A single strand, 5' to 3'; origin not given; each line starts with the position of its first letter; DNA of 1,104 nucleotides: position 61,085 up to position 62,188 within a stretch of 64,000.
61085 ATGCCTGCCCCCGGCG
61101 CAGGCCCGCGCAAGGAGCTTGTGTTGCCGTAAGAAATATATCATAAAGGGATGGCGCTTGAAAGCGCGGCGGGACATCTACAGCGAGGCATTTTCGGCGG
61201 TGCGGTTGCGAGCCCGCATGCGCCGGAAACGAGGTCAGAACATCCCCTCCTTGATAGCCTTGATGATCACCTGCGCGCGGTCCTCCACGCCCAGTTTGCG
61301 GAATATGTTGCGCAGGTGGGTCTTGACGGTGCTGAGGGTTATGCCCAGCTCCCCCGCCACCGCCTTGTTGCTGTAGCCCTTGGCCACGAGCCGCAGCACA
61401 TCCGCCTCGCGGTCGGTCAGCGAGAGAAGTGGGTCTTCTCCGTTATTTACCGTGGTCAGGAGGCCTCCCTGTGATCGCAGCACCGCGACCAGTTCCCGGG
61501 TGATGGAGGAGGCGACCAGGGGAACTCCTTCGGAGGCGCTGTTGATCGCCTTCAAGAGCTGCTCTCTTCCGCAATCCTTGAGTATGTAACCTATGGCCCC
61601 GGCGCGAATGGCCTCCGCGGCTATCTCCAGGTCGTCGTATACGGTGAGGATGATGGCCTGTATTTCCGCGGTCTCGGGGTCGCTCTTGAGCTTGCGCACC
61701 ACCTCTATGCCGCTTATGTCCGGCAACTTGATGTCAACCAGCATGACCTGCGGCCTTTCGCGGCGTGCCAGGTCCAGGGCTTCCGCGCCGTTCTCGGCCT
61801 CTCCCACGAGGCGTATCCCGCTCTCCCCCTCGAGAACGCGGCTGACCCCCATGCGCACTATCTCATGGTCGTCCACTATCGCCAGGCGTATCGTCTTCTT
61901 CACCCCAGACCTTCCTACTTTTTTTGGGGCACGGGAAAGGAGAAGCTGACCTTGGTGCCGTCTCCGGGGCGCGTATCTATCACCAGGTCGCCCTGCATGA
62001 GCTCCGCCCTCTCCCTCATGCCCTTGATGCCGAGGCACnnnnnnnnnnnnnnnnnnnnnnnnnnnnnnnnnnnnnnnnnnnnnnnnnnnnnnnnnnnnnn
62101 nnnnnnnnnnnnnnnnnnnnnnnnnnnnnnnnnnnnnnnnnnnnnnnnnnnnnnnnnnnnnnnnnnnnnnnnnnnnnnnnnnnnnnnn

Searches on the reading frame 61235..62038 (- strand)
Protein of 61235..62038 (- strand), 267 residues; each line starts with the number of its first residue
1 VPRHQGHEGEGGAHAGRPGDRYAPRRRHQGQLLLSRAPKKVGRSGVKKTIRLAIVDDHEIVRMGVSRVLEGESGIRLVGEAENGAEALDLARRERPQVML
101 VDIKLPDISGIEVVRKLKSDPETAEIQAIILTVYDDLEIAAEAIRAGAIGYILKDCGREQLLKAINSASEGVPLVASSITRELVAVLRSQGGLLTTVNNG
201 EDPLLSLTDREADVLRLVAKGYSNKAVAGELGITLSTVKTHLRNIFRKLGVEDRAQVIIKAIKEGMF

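Call 8: search_protein_families(library=pfam, proteins=[window:61235-62038:-], max_evalue=0.01)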
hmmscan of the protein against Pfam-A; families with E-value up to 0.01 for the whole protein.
window:61235-62038:- (267 aa): 10 families
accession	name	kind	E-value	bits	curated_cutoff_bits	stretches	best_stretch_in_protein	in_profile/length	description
PF00072.30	Response_reg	-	1.3e-27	96.5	30.2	1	53-166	2-111/111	Response regulator receiver domain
PF00196.25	GerE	-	1.3e-19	70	23.5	1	206-261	2-57/57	Bacterial regulatory proteins, luxR family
PF08281.18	Sigma70_r4_2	-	6.1e-07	29.4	25.7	1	205-249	9-54/54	Sigma-70, region 4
PF13384.12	HTH_23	-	3.8e-06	27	24.6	1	210-252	6-47/50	Homeodomain-like domain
PF04545.22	Sigma70_r4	-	9.3e-06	25.5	24.1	1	205-249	3-48/50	Sigma-70, region 4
PF04967.18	HTH_10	-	0.00034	20.8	23.1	1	221-249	23-51/53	HTH DNA binding domain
PF02796.21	HTH_7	-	0.00056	20.4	23.8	1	212-239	12-39/45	Helix-turn-helix domain of resolvase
PF13518.12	HTH_28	-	0.0021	18.5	25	1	213-248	4-38/52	Helix-turn-helix domain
PF13936.12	HTH_38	-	0.0034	17.5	27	1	205-243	5-42/44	Helix-turn-helix domain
PF14493.12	HTH_40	-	0.0084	16.8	27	0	215-248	6-39/89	Helix-turn-helix domain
